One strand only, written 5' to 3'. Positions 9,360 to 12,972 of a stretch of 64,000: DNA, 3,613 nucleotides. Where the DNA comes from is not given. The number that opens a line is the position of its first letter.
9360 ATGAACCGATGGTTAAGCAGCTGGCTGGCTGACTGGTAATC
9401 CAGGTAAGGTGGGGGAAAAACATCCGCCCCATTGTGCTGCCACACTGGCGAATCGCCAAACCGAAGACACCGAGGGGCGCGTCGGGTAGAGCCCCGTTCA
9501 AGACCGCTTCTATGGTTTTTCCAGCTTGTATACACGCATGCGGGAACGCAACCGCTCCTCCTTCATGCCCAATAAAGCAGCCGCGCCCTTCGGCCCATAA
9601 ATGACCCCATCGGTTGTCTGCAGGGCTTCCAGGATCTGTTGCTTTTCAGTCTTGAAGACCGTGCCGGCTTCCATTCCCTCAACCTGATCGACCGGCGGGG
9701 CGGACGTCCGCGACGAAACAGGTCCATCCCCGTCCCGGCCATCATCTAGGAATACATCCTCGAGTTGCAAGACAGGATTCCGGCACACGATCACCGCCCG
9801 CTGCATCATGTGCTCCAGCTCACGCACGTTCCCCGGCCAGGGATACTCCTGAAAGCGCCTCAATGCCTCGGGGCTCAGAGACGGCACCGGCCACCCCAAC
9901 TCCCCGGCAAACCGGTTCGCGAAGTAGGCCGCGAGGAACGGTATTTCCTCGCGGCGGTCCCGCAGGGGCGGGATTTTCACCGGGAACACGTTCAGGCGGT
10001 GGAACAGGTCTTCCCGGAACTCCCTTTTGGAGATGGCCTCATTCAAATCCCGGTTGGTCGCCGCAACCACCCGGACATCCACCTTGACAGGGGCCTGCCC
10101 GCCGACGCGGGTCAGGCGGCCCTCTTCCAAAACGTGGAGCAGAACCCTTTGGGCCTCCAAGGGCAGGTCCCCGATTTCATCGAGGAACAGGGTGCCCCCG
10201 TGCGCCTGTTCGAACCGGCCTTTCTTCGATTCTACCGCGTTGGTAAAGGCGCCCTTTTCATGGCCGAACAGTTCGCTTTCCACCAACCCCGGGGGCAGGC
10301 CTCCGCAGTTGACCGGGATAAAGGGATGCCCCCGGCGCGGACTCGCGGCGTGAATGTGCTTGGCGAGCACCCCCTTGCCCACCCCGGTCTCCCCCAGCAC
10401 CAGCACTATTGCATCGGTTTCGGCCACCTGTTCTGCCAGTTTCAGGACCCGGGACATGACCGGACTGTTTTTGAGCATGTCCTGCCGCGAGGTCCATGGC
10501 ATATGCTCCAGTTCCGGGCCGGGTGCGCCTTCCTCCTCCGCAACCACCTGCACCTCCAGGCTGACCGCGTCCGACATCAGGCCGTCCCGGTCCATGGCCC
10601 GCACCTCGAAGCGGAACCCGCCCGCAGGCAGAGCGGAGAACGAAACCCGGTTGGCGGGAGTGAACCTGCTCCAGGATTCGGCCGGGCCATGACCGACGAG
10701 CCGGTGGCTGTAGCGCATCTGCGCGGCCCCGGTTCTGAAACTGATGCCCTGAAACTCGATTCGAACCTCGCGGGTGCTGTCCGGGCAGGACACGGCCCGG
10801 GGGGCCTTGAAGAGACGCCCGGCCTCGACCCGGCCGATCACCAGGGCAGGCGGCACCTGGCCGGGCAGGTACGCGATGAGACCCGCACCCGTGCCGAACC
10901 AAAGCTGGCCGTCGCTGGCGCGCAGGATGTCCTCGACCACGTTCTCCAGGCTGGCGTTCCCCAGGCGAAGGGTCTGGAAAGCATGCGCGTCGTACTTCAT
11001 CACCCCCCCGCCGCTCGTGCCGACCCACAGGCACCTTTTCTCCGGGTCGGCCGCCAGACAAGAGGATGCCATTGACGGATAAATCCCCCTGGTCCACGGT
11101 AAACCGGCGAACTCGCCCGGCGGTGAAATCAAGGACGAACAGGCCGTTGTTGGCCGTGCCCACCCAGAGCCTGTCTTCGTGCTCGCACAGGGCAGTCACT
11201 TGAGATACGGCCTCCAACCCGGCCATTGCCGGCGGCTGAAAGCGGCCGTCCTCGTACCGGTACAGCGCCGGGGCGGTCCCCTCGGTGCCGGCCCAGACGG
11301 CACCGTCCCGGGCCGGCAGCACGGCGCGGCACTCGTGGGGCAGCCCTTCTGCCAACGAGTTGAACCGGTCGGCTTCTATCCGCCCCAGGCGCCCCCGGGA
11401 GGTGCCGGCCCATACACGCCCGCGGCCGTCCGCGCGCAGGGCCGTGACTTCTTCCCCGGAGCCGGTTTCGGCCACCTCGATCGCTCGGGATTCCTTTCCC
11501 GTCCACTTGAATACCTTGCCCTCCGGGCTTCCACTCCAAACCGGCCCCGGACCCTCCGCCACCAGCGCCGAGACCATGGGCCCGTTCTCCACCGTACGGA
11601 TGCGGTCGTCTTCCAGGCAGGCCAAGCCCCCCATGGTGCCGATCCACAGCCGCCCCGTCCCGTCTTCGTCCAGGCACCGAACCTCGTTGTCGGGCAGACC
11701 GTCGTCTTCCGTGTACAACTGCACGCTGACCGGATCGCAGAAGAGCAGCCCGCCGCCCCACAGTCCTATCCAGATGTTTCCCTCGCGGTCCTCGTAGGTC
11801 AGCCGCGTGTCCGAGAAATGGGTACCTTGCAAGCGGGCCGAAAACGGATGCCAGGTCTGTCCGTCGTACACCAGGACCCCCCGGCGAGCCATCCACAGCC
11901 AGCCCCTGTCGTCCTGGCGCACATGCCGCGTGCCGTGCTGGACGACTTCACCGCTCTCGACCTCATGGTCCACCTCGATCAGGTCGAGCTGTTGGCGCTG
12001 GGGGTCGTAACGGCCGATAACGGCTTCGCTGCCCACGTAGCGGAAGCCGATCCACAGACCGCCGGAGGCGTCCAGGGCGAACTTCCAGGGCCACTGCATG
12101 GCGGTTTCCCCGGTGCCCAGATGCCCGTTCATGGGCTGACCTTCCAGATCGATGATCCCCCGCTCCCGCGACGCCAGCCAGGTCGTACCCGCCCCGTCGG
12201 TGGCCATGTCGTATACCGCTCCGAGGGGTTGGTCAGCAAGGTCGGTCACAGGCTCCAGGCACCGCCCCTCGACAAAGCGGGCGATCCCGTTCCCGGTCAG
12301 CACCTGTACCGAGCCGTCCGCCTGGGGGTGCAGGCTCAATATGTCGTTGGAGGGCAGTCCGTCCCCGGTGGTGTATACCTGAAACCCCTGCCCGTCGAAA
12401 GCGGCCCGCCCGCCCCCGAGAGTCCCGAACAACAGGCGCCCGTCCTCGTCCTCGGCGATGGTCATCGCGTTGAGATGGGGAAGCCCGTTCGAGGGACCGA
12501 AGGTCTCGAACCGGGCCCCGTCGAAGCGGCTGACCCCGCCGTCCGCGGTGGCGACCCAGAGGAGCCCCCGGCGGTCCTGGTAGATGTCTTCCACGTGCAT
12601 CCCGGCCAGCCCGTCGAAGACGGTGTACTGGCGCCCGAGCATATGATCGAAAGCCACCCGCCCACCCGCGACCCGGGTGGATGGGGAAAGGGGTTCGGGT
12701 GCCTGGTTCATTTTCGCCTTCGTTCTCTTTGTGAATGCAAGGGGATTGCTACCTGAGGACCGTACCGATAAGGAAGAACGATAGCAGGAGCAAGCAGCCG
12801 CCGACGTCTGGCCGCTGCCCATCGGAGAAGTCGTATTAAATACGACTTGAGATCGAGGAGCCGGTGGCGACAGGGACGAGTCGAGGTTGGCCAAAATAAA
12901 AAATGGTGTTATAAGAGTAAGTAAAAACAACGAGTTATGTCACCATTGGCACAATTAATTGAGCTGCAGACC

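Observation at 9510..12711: bEBP with GAFTNA loop and sensor made only of beta-propellers; gene interrupted by a 1-nt frameshift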

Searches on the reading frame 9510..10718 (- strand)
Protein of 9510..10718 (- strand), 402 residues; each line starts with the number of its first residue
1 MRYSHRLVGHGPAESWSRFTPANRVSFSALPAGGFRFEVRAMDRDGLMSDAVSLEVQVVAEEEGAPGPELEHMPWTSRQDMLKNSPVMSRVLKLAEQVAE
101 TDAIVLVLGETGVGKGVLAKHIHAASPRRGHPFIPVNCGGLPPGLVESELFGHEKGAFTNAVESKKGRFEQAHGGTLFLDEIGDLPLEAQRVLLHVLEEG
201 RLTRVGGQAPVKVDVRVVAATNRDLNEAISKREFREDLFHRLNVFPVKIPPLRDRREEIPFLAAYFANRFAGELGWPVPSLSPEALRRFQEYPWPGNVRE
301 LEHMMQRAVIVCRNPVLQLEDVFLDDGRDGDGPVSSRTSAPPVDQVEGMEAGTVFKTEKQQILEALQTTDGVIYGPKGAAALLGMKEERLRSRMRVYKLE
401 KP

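Call 40: search_protein_families(library=ncbifam, proteins=[P0123], max_evalue=0.01)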
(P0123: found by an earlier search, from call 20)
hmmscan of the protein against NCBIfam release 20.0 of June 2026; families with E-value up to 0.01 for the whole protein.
P0123 (1070 aa): 29 families (the best 25 are shown)
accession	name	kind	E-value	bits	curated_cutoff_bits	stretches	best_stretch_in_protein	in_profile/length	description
TIGR01817.1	nifA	equivalog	2.8e-95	320.1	528.85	1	733-1001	186-453/534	nif-specific transcriptional activator NifA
NF003451.0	PRK05022.1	equivalog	3e-93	313.3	476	1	733-989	181-435/512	nitric oxide reductase transcriptional regulator NorR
NF011958.0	PRK15429.1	equivalog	1.1e-90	305.2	830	1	745-1065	381-688/692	formate hydrogenlyase transcriptional activator FlhA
NF050807.1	TransRegFlbDCaul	equivalog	1.1e-90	304.6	750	1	742-1061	117-438/454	sigma-54-dependent transcriptional regulator FlbD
TIGR01818.1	ntrC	equivalog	8.4e-89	298.5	558.6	1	712-986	103-377/463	nitrogen regulation protein NR(I)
NF038308.1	RNA_repair_RtcR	equivalog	1.2e-85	288.4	650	1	747-1036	184-489/530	RNA repair transcriptional activator RtcR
NF041552.1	TF_PrdR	equivalog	4e-84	283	795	1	741-1058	265-573/577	sigma-54 dependent transcriptional regulator PrdR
TIGR02915.1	PEP_resp_reg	equivalog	1.2e-83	281.4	502.6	1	740-997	136-393/445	PEP-CTERM-box response regulator transcription factor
NF008469.0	PRK11361.1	equivalog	1.2e-81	274.8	714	1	693-1036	94-432/461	acetoacetate metabolism transcriptional regulator AtoC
NF049963.1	RespRegFlgRCampy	domain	2.1e-77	260.8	750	1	740-990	131-381/429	fla regulon two-component system response regulator FlgR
TIGR02974.1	phageshock_pspF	equivalog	4.9e-76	256.1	443.55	1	748-994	4-251/336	phage shock protein operon transcriptional activator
NF008176.1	PRK10923.1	equivalog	2.9e-75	253.7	620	1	739-974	134-369/469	nitrogen regulation protein NR(I)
NF041906.1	V4R_TF_MobR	exception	3.2e-74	250.4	999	1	748-1058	237-541/544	phenol degradation transcriptional regulator MobR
NF011695.0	PRK15115.1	equivalog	2.2e-73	247.5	763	1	696-982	99-374/445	two-component system response regulator GlrR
NF008085.0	PRK10820.1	equivalog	6.7e-73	246.1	576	1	743-990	204-451/520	transcriptional regulator TyrR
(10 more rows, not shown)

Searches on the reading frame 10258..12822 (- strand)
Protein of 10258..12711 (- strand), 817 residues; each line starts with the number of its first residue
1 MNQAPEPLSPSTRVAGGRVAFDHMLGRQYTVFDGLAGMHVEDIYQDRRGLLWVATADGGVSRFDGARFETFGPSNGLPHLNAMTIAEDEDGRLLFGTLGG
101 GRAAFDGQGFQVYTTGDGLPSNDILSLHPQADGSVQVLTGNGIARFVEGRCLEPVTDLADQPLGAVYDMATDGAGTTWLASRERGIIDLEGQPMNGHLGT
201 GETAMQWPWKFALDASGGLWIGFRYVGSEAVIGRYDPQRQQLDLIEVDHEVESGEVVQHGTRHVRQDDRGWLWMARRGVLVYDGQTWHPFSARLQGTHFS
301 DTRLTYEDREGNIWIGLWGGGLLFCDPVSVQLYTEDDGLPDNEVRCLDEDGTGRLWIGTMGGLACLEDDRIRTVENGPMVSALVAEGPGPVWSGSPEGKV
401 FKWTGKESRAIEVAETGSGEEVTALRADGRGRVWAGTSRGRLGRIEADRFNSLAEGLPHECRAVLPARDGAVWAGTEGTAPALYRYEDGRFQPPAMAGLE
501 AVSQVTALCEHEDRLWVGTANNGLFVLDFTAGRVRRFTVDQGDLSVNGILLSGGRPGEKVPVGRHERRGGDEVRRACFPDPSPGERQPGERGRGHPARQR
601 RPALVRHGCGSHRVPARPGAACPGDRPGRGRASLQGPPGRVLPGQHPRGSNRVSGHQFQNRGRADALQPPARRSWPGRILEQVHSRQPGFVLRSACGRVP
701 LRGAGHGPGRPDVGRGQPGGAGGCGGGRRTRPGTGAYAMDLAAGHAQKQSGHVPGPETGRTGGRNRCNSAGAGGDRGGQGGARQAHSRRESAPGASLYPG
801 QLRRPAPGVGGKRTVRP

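Call 20: list_cluster_members(proteins=[P0008, window:10258-12711:-, window:10258-12642:-, window:10258-12822:-, window:9510-11072:-, window:9510-11000:-, window:9510-11003:-, window:9510-11132:-, window:10258-12657:-, window:9510-10718:-])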
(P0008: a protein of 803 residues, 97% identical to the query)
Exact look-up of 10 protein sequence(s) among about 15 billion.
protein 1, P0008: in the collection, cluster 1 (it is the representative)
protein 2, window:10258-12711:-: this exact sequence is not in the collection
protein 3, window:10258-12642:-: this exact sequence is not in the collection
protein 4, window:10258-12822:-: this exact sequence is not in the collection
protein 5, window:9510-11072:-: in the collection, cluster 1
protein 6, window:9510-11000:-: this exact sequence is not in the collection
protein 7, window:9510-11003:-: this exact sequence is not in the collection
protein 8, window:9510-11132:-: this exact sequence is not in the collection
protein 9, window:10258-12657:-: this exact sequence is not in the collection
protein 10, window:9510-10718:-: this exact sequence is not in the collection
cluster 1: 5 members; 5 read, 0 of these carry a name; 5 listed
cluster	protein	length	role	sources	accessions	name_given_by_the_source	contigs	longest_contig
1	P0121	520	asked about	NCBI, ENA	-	-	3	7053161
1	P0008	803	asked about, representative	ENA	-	-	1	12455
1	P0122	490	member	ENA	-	-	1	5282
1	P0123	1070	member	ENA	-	-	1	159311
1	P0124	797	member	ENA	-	-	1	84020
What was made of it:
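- Tried and rejected: The look-up of the window's own N-terminal ORF product found nothing (call 20).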

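Call 21: find_encoding_contigs(protein=P0121, flank=3000, max_places=6)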
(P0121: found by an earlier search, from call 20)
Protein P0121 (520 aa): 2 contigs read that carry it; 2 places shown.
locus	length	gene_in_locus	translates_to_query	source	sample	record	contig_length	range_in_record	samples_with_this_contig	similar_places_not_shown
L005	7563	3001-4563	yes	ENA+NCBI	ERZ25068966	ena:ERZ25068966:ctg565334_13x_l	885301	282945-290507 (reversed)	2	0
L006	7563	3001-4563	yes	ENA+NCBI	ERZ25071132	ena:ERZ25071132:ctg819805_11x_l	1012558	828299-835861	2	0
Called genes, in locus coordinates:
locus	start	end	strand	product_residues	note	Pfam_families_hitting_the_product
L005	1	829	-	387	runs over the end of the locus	-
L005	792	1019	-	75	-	-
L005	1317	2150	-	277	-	-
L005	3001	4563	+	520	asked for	PF07494:Reg_prop (faint), PF00158:Sigma54_activat, PF14532:Sigma54_activ_2, PF07728:AAA_5 (weak), PF25601:AAA_lid_14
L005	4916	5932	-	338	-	-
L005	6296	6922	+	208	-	PF01609:DDE_Tnp_1, PF13612:DDE_Tnp_1_3 (weak), PF13586:DDE_Tnp_1_2 (weak)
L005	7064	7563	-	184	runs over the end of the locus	-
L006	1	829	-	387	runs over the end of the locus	-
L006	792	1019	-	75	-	-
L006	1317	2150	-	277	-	-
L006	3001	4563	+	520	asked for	PF07494:Reg_prop (faint), PF00158:Sigma54_activat, PF14532:Sigma54_activ_2, PF07728:AAA_5 (weak), PF25601:AAA_lid_14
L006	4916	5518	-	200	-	-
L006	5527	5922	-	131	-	-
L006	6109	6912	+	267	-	PF13340:DUF4096, PF01609:DDE_Tnp_1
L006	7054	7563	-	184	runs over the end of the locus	-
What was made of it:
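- The C-terminal fragment P0121 is called on contigs from different samples, at 13x and 11x, and on further contigs longer than 1 Mb (calls 20, 21). The 520-aa ORF is intact and is called as a gene in public annotations (P0121, calls 20, 21).
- Tried and rejected: The gene callers had instead called a spurious opposite-strand ORF there (call 21).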

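Call 40: search_protein_families(library=ncbifam, proteins=[P0123], max_evalue=0.01)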
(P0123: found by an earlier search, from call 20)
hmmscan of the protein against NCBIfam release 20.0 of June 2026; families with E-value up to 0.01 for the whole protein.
P0123 (1070 aa): 29 families (the best 25 are shown)
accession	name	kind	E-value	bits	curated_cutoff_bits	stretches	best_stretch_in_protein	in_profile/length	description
TIGR01817.1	nifA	equivalog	2.8e-95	320.1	528.85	1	733-1001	186-453/534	nif-specific transcriptional activator NifA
NF003451.0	PRK05022.1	equivalog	3e-93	313.3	476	1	733-989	181-435/512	nitric oxide reductase transcriptional regulator NorR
NF011958.0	PRK15429.1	equivalog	1.1e-90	305.2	830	1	745-1065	381-688/692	formate hydrogenlyase transcriptional activator FlhA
NF050807.1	TransRegFlbDCaul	equivalog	1.1e-90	304.6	750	1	742-1061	117-438/454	sigma-54-dependent transcriptional regulator FlbD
TIGR01818.1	ntrC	equivalog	8.4e-89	298.5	558.6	1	712-986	103-377/463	nitrogen regulation protein NR(I)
NF038308.1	RNA_repair_RtcR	equivalog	1.2e-85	288.4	650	1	747-1036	184-489/530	RNA repair transcriptional activator RtcR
NF041552.1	TF_PrdR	equivalog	4e-84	283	795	1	741-1058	265-573/577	sigma-54 dependent transcriptional regulator PrdR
TIGR02915.1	PEP_resp_reg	equivalog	1.2e-83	281.4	502.6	1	740-997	136-393/445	PEP-CTERM-box response regulator transcription factor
NF008469.0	PRK11361.1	equivalog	1.2e-81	274.8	714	1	693-1036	94-432/461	acetoacetate metabolism transcriptional regulator AtoC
NF049963.1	RespRegFlgRCampy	domain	2.1e-77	260.8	750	1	740-990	131-381/429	fla regulon two-component system response regulator FlgR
TIGR02974.1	phageshock_pspF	equivalog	4.9e-76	256.1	443.55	1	748-994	4-251/336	phage shock protein operon transcriptional activator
NF008176.1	PRK10923.1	equivalog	2.9e-75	253.7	620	1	739-974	134-369/469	nitrogen regulation protein NR(I)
NF041906.1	V4R_TF_MobR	exception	3.2e-74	250.4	999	1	748-1058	237-541/544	phenol degradation transcriptional regulator MobR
NF011695.0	PRK15115.1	equivalog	2.2e-73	247.5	763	1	696-982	99-374/445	two-component system response regulator GlrR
NF008085.0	PRK10820.1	equivalog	6.7e-73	246.1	576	1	743-990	204-451/520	transcriptional regulator TyrR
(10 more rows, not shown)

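Call 72: find_encoding_contigs(protein=P0123, flank=6000, max_places=3)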
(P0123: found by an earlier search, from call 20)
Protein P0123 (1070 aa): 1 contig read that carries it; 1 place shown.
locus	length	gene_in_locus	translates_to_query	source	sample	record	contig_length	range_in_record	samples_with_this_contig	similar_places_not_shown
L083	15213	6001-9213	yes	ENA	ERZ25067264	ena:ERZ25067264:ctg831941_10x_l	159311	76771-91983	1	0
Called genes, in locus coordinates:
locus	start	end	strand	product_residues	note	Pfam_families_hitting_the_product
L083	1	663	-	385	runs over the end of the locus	PF00465:Fe-ADH, PF13685:Fe-ADH_2, PF25137:ADH_Fe_C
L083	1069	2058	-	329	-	-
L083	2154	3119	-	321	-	-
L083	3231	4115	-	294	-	PF00930:DPPIV_N (faint), PF10647:Gmad1 (faint), PF25174:Beta-prop_THOC3 (weak), PF26550:Tricorn_2nd, PF26549:Tricorn_N, PF07676:PD40, PF26549:Tricorn_N, PF07676:PD40, +2 more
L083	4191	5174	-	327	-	-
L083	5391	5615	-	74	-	-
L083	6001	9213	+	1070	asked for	PF07494:Reg_prop (faint), PF00158:Sigma54_activat, PF07728:AAA_5 (weak), PF14532:Sigma54_activ_2, PF25601:AAA_lid_14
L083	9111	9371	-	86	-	PF26549:Tricorn_N, PF07676:PD40 (weak)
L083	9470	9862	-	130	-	PF26550:Tricorn_2nd (weak), PF26549:Tricorn_N (faint), PF07676:PD40 (faint)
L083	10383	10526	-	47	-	-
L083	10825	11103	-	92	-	-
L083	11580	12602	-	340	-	PF00586:AIRS, PF02769:AIRS_C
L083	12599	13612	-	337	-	PF02602:HEM4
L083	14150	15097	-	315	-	PF01379:Porphobil_deam, PF03900:Porphobil_deamC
